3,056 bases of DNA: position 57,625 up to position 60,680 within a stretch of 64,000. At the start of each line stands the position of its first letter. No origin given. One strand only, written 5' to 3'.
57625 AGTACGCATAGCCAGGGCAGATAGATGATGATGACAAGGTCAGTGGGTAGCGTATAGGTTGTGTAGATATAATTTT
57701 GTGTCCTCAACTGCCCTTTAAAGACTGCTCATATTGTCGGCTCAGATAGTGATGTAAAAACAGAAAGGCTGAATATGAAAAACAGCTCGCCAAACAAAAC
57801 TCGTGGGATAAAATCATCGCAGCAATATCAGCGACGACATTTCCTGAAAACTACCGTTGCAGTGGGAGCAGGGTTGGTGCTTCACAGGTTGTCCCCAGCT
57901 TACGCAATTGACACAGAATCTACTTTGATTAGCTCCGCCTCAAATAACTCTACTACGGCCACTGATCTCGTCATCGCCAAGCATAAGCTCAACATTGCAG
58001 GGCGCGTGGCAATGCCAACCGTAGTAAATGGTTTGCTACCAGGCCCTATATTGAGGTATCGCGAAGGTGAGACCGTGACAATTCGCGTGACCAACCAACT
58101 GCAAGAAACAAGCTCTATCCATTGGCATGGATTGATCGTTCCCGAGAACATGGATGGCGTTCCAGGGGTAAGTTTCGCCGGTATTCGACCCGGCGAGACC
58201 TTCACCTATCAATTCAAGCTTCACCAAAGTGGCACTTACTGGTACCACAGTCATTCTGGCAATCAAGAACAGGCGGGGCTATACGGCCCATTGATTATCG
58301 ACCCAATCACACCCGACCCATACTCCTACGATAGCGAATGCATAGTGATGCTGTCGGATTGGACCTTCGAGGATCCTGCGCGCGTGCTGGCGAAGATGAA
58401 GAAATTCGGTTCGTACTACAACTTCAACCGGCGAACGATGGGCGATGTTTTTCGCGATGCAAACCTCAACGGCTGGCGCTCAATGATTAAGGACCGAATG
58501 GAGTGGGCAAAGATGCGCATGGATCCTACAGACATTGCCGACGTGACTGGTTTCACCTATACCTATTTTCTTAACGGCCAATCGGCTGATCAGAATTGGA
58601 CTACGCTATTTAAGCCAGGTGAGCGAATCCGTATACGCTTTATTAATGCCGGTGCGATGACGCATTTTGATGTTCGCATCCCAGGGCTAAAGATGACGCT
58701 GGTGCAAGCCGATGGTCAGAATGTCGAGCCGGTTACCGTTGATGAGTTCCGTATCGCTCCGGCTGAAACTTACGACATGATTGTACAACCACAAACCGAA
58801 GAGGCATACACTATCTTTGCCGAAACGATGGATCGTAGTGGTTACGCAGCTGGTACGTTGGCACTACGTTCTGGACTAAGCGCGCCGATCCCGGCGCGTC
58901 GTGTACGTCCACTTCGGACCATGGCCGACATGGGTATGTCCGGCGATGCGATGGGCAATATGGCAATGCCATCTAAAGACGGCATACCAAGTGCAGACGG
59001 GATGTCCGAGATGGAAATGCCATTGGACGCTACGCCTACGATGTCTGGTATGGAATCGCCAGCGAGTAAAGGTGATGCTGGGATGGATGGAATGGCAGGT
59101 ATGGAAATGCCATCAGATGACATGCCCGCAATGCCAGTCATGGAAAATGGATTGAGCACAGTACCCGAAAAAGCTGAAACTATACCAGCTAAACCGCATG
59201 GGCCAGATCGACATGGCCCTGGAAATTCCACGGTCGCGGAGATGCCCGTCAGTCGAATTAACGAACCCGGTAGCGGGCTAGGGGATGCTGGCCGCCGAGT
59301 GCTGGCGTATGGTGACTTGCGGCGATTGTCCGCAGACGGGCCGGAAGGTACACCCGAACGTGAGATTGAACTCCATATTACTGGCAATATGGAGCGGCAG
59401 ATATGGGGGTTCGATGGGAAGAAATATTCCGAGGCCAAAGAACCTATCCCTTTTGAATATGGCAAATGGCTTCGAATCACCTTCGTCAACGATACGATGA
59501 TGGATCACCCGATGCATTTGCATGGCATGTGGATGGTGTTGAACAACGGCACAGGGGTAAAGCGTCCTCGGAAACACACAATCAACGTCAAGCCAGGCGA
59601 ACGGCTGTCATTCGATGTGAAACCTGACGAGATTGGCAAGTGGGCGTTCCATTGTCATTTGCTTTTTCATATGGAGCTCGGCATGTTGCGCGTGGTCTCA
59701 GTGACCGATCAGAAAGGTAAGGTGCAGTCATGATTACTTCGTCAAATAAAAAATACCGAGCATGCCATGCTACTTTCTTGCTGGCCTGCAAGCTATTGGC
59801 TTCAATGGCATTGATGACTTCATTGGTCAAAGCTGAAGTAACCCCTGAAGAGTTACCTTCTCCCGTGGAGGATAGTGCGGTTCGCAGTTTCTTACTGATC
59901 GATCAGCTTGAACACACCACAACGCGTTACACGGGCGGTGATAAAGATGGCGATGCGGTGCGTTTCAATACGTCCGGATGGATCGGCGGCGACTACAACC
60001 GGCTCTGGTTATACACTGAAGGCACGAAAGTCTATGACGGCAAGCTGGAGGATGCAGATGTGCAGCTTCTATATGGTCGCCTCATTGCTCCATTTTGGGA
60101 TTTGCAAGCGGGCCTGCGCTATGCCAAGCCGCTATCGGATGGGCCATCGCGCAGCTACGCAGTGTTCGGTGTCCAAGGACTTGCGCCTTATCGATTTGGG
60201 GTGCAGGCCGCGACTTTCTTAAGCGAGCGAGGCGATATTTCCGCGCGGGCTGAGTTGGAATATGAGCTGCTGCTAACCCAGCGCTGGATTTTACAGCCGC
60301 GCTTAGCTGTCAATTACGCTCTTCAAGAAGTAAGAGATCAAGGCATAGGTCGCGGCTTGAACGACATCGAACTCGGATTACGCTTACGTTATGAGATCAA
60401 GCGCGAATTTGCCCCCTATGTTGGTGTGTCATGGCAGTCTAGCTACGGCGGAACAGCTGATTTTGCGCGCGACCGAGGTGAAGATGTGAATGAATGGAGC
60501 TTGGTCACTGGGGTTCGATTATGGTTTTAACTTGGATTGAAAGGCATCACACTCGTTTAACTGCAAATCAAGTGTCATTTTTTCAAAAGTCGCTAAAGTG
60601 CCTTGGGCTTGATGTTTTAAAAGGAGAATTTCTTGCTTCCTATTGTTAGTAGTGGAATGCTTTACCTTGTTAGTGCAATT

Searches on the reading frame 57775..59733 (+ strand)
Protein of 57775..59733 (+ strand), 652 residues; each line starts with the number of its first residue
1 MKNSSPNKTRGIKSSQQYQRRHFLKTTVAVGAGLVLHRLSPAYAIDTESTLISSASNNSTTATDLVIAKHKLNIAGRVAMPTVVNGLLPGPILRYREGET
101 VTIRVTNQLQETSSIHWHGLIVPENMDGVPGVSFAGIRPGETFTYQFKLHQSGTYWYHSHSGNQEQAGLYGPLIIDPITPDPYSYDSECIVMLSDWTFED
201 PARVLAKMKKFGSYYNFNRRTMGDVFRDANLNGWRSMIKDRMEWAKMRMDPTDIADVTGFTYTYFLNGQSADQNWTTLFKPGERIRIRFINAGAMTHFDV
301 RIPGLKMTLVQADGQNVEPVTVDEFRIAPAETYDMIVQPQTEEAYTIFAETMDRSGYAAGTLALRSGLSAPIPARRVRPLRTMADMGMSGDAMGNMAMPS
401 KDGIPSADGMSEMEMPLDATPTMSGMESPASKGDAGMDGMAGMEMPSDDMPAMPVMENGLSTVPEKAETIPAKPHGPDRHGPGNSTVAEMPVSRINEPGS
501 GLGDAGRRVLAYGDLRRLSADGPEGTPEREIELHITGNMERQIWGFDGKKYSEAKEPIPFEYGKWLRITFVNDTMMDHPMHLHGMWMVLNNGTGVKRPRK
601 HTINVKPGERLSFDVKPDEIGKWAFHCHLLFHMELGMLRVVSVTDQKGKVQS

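Call 50: search_protein_families(library=pfam, proteins=[window:57775-59733:+])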
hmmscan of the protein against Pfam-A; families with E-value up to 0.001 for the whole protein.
window:57775-59733:+ (652 aa): 4 families
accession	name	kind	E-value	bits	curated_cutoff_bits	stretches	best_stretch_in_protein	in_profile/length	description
PF07732.21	Cu-oxidase_3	-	2.4e-45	153.9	21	2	70-177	5-116/119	Multicopper oxidase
PF07731.20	Cu-oxidase_2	-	2e-36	125.2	20.4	2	527-646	4-136/137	Multicopper oxidase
PF00394.28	Cu-oxidase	-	1.8e-29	103.3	21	1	242-359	52-149/157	Multicopper oxidase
PF10518.14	TAT_signal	-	0.00074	19.8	22.7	0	19-36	3-20/21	TAT (twin-arginine translocation) pathway signal sequence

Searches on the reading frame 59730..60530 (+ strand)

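Call 50: search_protein_families(library=pfam, proteins=[window:59730-60530:+])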
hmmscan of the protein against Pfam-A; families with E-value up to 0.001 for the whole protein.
window:59730-60530:+ (266 aa): 2 families
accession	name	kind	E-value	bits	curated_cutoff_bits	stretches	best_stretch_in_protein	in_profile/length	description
PF05275.17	CopB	-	1.4e-81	273.5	27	1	54-266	4-208/208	Copper resistance protein B precursor (CopB)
PF03797.25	Autotransporter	-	0.00058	20.1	26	0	170-245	118-208/255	Autotransporter beta-domain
